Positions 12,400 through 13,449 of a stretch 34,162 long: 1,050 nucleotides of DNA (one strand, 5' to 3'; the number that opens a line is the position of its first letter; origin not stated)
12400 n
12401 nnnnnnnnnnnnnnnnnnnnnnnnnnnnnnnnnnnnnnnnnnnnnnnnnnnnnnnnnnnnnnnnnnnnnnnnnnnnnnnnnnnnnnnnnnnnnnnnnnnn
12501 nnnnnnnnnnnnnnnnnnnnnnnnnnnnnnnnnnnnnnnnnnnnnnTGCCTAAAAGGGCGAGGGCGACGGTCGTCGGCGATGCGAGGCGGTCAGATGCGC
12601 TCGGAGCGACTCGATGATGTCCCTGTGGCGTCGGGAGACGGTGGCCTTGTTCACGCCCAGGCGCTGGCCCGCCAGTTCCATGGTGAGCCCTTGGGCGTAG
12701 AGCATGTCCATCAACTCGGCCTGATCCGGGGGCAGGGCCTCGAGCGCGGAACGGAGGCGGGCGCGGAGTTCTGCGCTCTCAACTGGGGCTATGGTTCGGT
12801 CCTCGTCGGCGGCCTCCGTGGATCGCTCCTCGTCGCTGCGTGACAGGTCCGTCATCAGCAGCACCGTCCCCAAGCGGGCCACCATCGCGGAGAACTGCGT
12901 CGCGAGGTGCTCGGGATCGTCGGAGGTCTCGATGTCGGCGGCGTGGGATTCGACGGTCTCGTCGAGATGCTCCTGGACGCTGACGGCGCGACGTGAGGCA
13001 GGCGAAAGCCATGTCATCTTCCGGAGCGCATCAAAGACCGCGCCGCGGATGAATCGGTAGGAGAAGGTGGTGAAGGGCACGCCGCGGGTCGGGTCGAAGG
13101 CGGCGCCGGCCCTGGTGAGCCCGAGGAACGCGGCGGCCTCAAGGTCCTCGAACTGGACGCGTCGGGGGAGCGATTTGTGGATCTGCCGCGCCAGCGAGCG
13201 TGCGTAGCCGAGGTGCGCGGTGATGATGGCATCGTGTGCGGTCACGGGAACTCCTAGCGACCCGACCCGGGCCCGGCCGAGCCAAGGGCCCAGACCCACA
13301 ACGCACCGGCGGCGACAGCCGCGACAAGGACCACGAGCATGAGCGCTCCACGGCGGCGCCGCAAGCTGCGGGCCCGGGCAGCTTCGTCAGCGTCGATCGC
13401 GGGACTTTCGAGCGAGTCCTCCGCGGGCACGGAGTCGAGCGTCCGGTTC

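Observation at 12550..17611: Five-gene FHA / Ser-Thr kinase / PP2C / sigma-factor operon sits between the T3SS and the TPS system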

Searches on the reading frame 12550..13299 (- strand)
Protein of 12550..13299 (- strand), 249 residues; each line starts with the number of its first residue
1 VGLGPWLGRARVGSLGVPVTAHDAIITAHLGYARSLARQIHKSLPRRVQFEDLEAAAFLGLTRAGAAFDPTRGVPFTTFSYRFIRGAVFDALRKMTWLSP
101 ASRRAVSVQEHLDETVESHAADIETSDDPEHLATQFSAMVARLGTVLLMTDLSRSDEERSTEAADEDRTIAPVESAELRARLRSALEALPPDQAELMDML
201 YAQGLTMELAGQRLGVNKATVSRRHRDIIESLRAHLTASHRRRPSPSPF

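Call 3: search_protein_families(library=pfam, proteins=[window:12550-13299:-], max_evalue=0.01)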
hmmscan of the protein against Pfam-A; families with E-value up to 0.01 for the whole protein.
window:12550-13299:- (249 aa): 4 families
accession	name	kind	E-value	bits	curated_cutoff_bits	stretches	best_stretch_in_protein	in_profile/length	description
PF04542.20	Sigma70_r2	-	3.5e-12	46.4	24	1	26-97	2-70/71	Sigma-70 region 2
PF04545.22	Sigma70_r4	-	4.3e-09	36.2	24.1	1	185-234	1-50/50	Sigma-70, region 4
PF08281.18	Sigma70_r4_2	-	2e-06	27.8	25.7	1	180-224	2-46/54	Sigma-70, region 4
PF07638.17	Sigma70_ECF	-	6.7e-05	23.3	21.1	1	172-235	116-182/185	ECF sigma factor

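Call 7: search_protein_families(library=ncbifam, proteins=[window:12550-13299:-], max_evalue=0.01)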
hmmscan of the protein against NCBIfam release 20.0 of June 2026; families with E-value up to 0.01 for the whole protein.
window:12550-13299:- (249 aa): 52 families (the best 25 are shown)
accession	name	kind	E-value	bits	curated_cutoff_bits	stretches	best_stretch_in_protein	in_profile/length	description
TIGR02479.1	FliA_WhiG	subfamily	2.4e-28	99.4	189.6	1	26-236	2-223/224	FliA/WhiG family RNA polymerase sigma factor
TIGR02937.1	sigma70-ECF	superfamily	6.3e-25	87.7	42.9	1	22-235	3-164/165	sigma-70 family RNA polymerase sigma factor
NF005413.0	PRK06986.1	subfamily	1.7e-23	83.7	201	1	21-240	14-240/241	RNA polymerase sigma factor FliA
NF004935.0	PRK06288.1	equivalog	1.5e-19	70.7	343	1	32-240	45-266/270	RNA polymerase sigma factor WhiG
NF005644.0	PRK07408.1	subfamily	2.2e-16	60.3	261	1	23-238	30-255/258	RNA polymerase sigma factor SigF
TIGR02980.1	SigBFG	subfamily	1.2e-15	57.8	234.35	1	21-236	4-226/227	SigB/SigF/SigG family RNA polymerase sigma factor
NF005809.0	PRK07670.1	equivalog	2e-15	57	326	1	26-237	29-251/255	FliA/WhiG family RNA polymerase sigma factor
NF004572.0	PRK05911.1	equivalog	4.3e-15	55.8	378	1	21-238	24-255/257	RNA polymerase sigma factor sigma-28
NF009166.1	PRK12513.1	equivalog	3.9e-12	46.3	206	2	157-239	107-189/193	RNA polymerase sigma factor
NF009172.0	PRK12519.1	subfamily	7.4e-12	45.2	222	1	152-239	106-192/194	RNA polymerase sigma factor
NF005514.0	PRK07122.1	subfamily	1.7e-09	37.3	372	1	22-236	42-263/264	RNA polymerase sigma factor SigF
NF005693.0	PRK07500.1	equivalog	6.6e-09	35.3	315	1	21-90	41-107/289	RNA polymerase factor sigma-32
NF004615.0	PRK05949.1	subfamily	9.2e-09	34.6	530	1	21-233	92-315/327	RNA polymerase sigma factor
TIGR02997.1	Sig70-cyanoRpoD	subfamily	1.3e-08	34.5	384.5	1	20-233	74-298/298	RNA polymerase sigma factor, RpoD/SigA family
TIGR02941.1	Sigma_B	equivalog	3.8e-08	33.1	315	1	24-234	33-251/255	RNA polymerase sigma factor SigB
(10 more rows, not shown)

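Call 9: find_homologous_proteins(query=window:12550-13299:-, max_evalue=0.00001)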
Query window:12550-13299:- (249 aa): 8 proteins with E <= 0.00001 among 5321 candidates.
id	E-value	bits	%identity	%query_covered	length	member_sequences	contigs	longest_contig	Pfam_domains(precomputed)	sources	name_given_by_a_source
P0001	3.1e-141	487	100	93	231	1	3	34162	PF04545.23,PF04542.21,PF08281.19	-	-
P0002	1.7e-97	344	70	91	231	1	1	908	PF04545.23,PF04542.21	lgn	-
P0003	2.5e-41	160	41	88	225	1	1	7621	PF04545.23,PF04542.21,PF08281.19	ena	-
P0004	5.5e-38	149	43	84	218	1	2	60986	PF04545.23,PF04542.21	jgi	jgi:RNA polymerase sigma factor for flagellar operon FliA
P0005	9.4e-38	148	41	85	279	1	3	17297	PF07638.18,PF04545.23,PF04542.21,PF08281.19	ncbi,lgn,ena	-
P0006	4.0e-37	146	41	86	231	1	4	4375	PF04545.23,PF04542.21,PF08281.19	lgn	-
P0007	2.6e-33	134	36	84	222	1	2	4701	PF04545.23,PF04542.21,PF08281.19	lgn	-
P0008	1.0e-9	56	31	77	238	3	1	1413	PF04545.23,PF04542.21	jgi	jgi:RNA polymerase sigma factor for flagellar operon FliA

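Call 10: find_encoding_contigs(protein=P0004, flank=10000, max_places=3)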
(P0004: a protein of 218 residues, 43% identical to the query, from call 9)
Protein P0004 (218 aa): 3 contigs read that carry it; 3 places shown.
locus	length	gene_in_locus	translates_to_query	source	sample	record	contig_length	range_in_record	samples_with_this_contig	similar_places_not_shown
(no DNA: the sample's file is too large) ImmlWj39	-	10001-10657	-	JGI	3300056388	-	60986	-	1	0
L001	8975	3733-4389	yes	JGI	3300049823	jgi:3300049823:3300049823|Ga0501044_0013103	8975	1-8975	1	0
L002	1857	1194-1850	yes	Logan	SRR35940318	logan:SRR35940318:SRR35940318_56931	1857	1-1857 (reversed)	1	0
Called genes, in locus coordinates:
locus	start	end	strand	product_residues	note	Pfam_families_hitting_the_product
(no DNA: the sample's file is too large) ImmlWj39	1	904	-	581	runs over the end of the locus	?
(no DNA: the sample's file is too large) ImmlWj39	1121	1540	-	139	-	PF07233:DUF1425 (weak)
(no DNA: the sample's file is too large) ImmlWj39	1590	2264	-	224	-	-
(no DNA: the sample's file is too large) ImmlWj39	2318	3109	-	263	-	-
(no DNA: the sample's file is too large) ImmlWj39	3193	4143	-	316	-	-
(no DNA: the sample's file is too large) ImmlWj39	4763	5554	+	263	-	-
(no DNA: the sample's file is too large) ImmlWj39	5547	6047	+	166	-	PF04347:FliO (weak)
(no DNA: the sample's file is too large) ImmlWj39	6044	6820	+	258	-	PF00813:FliP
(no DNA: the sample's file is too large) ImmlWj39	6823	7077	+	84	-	PF01313:Bac_export_3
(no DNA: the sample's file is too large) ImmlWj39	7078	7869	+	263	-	PF01311:Bac_export_1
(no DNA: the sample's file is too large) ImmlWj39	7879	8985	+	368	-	PF01312:Bac_export_2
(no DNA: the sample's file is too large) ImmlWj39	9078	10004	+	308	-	PF16697:Yop-YscD_cpl, PF00498:FHA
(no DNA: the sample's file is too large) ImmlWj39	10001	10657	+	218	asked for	PF04542:Sigma70_r2 (weak), PF04545:Sigma70_r4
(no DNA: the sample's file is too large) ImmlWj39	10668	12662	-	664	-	PF00771:FHIPEP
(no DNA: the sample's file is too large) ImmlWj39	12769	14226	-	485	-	-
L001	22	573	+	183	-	PF00813:FliP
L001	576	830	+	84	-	PF01313:Bac_export_3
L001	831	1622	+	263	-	PF01311:Bac_export_1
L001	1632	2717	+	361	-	PF01312:Bac_export_2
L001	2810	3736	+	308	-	PF16697:Yop-YscD_cpl, PF00498:FHA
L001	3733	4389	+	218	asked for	PF04542:Sigma70_r2 (weak), PF04545:Sigma70_r4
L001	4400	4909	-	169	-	PF00771:FHIPEP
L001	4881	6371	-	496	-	PF00771:FHIPEP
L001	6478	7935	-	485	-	-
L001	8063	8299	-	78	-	-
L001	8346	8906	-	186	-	-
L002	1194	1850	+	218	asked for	PF04542:Sigma70_r2 (weak), PF04545:Sigma70_r4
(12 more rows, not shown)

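Call 11: find_encoding_contigs(protein=P0005, flank=10000, max_places=3)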
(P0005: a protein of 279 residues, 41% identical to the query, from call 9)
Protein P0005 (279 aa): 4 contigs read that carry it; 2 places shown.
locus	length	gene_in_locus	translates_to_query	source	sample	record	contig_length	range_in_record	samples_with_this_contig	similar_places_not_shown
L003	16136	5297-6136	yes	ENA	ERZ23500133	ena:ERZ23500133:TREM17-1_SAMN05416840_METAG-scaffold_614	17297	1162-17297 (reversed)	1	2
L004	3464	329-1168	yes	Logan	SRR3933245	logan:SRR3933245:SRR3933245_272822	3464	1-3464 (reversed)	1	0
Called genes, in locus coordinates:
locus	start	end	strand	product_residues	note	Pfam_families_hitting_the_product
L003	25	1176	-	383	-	PF01514:YscJ_FliF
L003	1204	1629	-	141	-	-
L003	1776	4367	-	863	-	PF00498:FHA, PF16697:Yop-YscD_cpl (weak), PF00005:ABC_tran, PF02463:SMC_N (weak), PF13191:AAA_16, PF13401:AAA_22 (weak), PF01061:ABC2_membrane, PF12698:ABC2_membrane_3, +1 more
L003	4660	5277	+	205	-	PF16697:Yop-YscD_cpl, PF00498:FHA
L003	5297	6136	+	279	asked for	PF04542:Sigma70_r2, PF07638:Sigma70_ECF (weak), PF04545:Sigma70_r4, PF08281:Sigma70_r4_2 (weak)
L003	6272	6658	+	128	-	PF04347:FliO (weak)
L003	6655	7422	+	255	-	PF00813:FliP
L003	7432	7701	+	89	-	PF01313:Bac_export_3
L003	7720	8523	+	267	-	PF01311:Bac_export_1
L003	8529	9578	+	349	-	PF01312:Bac_export_2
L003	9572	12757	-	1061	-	PF02811:PHP, PF07733:DNA_pol3_alpha, PF17657:DNA_pol3_finger, PF14579:HHH_6, PF01336:tRNA_anti-codon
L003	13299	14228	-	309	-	PF03976:PPK2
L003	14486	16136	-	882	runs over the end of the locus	PF04542:Sigma70_r2, PF04545:Sigma70_r4 (weak), PF08281:Sigma70_r4_2, PF00775:Dioxygenase_C (faint), PF02369:Big_1 (faint), PF20598:DUF6795 (faint), PF13620:CarboxypepD_reg, PF13620:CarboxypepD_reg (weak), +5 more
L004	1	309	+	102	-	?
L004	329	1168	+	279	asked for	PF04542:Sigma70_r2, PF07638:Sigma70_ECF (weak), PF04545:Sigma70_r4, PF08281:Sigma70_r4_2 (weak)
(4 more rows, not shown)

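Call 12: find_encoding_contigs(protein=P0003, flank=10000, max_places=3)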
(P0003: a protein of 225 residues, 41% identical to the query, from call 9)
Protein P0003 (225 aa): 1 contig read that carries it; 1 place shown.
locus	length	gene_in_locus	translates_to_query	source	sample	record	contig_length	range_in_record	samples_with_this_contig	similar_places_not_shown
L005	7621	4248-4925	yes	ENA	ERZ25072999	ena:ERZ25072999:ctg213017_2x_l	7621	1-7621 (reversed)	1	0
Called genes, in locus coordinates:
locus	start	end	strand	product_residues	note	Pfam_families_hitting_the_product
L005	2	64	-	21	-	?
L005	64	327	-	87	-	-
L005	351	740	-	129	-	-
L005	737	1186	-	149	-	PF07719:TPR_2 (faint), PF13428:TPR_14 (faint), PF14559:TPR_19 (faint)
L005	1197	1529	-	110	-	-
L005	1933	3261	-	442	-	-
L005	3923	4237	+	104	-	-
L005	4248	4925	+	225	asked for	PF04542:Sigma70_r2, PF08281:Sigma70_r4_2, PF04545:Sigma70_r4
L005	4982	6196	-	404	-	-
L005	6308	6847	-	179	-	-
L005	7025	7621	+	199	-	?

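Call 27: find_related_loci(query=A1, collection=genome_contigs, flank=10000)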
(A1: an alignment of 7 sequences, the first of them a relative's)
Query A1 (231 aa) in genome_contigs; peptide patterns used: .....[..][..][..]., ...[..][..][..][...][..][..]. (x = any residue, [..] = any of these).
280 stretches matched a pattern; 212 encode a relative of the query (tblastn E <= 1e-3); the best 80 are kept; 80 distinct loci.
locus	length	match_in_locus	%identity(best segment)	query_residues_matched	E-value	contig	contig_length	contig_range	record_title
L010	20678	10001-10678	48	1-226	9e-59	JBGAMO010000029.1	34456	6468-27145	MAG: Phycisphaerales bacterium isolate MAG_AAO_H125.45 AAOH125-45_opera_contig_2785, whole genome shotgun sequence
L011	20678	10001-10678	46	1-226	5e-57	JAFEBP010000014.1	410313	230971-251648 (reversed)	MAG: Planctomycetota bacterium isolate SZAS-3 PLAN-TMP-2__14__length-410313, whole genome shotgun sequence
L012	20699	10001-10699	45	1-225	6e-53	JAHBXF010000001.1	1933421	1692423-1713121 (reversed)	MAG: Phycisphaeraceae bacterium isolate ACE_PLA8 PLA8_1, whole genome shotgun sequence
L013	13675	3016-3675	45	2-221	5e-51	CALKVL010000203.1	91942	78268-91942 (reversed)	MAG TPA_asm: uncultured Phycisphaerales bacterium isolate SRR1506985_bin.82_CONCOCT_v1.1_MAG genome assembly, contig: ER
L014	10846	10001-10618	47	1-207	7e-48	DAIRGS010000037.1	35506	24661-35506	MAG TPA_asm: Tepidisphaeraceae bacterium isolate CTOTU41345 NODE_550_length_35506_cov_5.384362, whole genome shotgun seq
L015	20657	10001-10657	41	1-221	4e-47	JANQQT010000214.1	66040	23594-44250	MAG: Phycisphaeraceae bacterium isolate IP29b_bin.36 k99_3897697, whole genome shotgun sequence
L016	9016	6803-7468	41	1-220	5e-47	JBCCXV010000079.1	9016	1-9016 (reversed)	MAG: Planctomycetota bacterium isolate P01_F01_bin.135 k141_3119757_length_9016_cov_24.8558, whole genome shotgun sequen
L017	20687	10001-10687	39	3-230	7e-47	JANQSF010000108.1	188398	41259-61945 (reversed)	MAG: Phycisphaeraceae bacterium isolate IP29b_bin.9 k99_3103693, whole genome shotgun sequence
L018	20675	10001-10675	41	5-227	8e-47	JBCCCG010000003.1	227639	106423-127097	MAG: Planctomycetota bacterium isolate P01_A01_bin.54 k141_1106642_length_227639_cov_21.6230, whole genome shotgun seque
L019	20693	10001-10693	40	5-230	5e-46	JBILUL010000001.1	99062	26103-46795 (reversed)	MAG: Phycisphaerales bacterium isolate ME2018-08-06_3300044608_group8_bin185 Rohwer_bin1620_scaffold_94_c1, whole genome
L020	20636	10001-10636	45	7-221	4e-45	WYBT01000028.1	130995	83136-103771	MAG: Planctomycetaceae bacterium isolate PLA3 k127_352208, whole genome shotgun sequence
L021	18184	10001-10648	42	1-218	5e-45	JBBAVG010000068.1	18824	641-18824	MAG: Phycisphaerales bacterium isolate EUL_317 ctg69-EUL_317, whole genome shotgun sequence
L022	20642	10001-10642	40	11-225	6e-44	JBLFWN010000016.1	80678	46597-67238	MAG: Planctomycetota bacterium isolate 3300053785_139 Ga0535658_0000271, whole genome shotgun sequence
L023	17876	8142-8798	42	1-219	1e-43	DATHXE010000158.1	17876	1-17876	MAG TPA_asm: Tepidisphaeraceae bacterium isolate SMAG_U16177 k141_518595, whole genome shotgun sequence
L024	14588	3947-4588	41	7-218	4e-43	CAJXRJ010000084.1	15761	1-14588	TPA_asm: uncultured bacterium isolate SRR3933245_bin.12_MetaBAT_v2.12.1_MAG genome assembly, contig: NODE_419_length_157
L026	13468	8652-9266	42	5-207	3e-41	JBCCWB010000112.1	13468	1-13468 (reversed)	MAG: Planctomycetota bacterium isolate P01_E01_bin.51 k141_291416_length_13468_cov_13.0000, whole genome shotgun sequenc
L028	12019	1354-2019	39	1-220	8e-39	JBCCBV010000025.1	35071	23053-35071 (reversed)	MAG: Planctomycetota bacterium isolate P01_A01_bin.43 k141_1274729_length_35071_cov_22.0164, whole genome shotgun sequen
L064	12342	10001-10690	34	7-228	9e-28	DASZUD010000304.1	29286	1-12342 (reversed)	MAG TPA_asm: Polyangia bacterium isolate SMAG_U6094 k141_955153, whole genome shotgun sequence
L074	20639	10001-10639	34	2-214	1e-27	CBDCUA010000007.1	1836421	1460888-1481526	MAG: Phycisphaeraceae bacterium isolate ab2f064c-c327-4047-8da2-9c7ef337f7e9 genome assembly, contig: contig_7, whole ge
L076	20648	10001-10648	35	4-218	3e-27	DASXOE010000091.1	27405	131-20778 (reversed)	MAG TPA_asm: Polyangia bacterium isolate SMAG_U5372 k141_1718687, whole genome shotgun sequence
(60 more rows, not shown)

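Call 42: search_protein_families(library=pfam, proteins=[L010:844-4320:+, L010:4678-6207:+, L010:6213-7115:+, L010:7191-8981:+, L010:9079-9558:+, L010:9378-9863:+, L010:10782-11996:+, L010:12067-13350:+, L010:13531-14526:+, L010:15288-17285:+], max_evalue=0.01)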
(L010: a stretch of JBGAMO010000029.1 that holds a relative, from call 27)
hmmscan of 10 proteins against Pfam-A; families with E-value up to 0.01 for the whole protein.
L010:844-4320:+ (1158 aa): 0 families

L010:4678-6207:+ (509 aa): 1 family
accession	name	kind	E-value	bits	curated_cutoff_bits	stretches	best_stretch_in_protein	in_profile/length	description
PF01841.26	Transglut_core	-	1.8e-13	51.1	23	1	350-462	2-107/108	Transglutaminase-like superfamily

L010:6213-7115:+ (300 aa): 3 families
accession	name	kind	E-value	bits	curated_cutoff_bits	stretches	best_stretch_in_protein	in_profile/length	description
PF01256.23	Carb_kinase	-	2.1e-45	155.5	27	1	24-293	2-241/242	NAD(P)H-hydrate dehydratase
PF02110.20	HK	-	1.7e-08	34.6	27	1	87-292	34-241/247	Hydroxyethylthiazole kinase family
PF13549.11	ATP-grasp_5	-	0.0099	15.7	27.6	0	164-204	13-53/221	ATP-grasp domain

L010:7191-8981:+ (596 aa): 20 families
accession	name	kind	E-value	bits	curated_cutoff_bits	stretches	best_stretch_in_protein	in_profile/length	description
PF13844.12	Glyco_transf_41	-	2e-35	122.5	25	2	223-354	77-210/543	Glycosyl transferase family 41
PF07719.23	TPR_2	-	3.6e-18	64.5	27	1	43-72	3-32/34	Tetratricopeptide repeat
PF00515.34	TPR_1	-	1.2e-14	53.9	27.8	1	44-72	4-32/34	Tetratricopeptide repeat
PF14559.12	TPR_19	-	4.2e-12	46.7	25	2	87-142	3-58/68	Tetratricopeptide repeat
PF23914.1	TPR_CcmH_CycH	-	2.3e-11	44.2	42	2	33-134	42-146/158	Cytochrome c-type biogenesis protein H TPR domain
PF12895.13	ANAPC3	-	7e-11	42.7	27.2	2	26-100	8-81/82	Anaphase-promoting complex, cyclosome, subunit 3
PF13432.12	TPR_16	-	1.5e-10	41.8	32.7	2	84-140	6-62/65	Tetratricopeptide repeat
PF13428.12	TPR_14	-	1.8e-10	40.9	23.5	2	76-117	2-43/44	Tetratricopeptide repeat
PF13414.12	TPR_11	-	8.7e-10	38.6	26.8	0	83-117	2-36/42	TPR repeat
PF13431.12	TPR_17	-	1.7e-09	37.6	24.4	0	97-129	1-33/34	Tetratricopeptide repeat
PF13424.12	TPR_12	-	2.6e-07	31.2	30.1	1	40-101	1-71/77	Tetratricopeptide repeat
PF13181.12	TPR_8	-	1e-06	28.8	25.7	0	114-140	6-32/34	Tetratricopeptide repeat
PF13429.12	TPR_15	-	2.1e-05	24.5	26.2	0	61-128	133-202/280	Tetratricopeptide repeat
PF03704.23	BTAD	-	2.5e-05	25.1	22.1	1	100-171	53-124/146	Bacterial transcriptional activator domain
PF13174.12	TPR_6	-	0.00017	22.4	26.3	0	114-140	5-31/33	Tetratricopeptide repeat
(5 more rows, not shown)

L010:9079-9558:+ (159 aa): 0 families

L010:9378-9863:+ (161 aa): 0 families

L010:10782-11996:+ (404 aa): 2 families
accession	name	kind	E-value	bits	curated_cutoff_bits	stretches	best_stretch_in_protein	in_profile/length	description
PF01053.26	Cys_Met_Meta_PP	-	1.7e-141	471.7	27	2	192-403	169-380/381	Cys/Met metabolism PLP-dependent enzyme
PF00155.27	Aminotran_1_2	-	0.001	18.8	19.7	1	53-168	41-177/361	Aminotransferase class I and II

L010:12067-13350:+ (427 aa): 0 families

L010:13531-14526:+ (331 aa): 2 families
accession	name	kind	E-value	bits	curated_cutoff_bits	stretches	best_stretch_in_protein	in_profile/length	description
PF00005.33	ABC_tran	-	4.7e-29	102.2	25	1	26-168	2-136/137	ABC transporter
PF13304.12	AAA_21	-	5.4e-11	43.6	27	1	127-209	224-303/304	AAA domain, putative AbiEii toxin, Type IV TA system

L010:15288-17285:+ (665 aa): 4 families
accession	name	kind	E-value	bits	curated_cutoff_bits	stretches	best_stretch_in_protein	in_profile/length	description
PF09822.16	ABC_transp_aux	-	1e-52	179.7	34.7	1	188-521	1-287/288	ABC-type uncharacterized transport system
PF23357.1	DUF7088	-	7.9e-23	81.1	27.8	1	53-151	3-104/105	Domain of unknown function (DUF7088)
PF16515.11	HIP1_clath_bdg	-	0.0027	18.5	28.8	1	558-624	17-78/99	Clathrin-binding domain of Huntingtin-interacting protein 1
PF10925.13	DUF2680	-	0.008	16.7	25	1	592-614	1-23/57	Protein of unknown function (DUF2680)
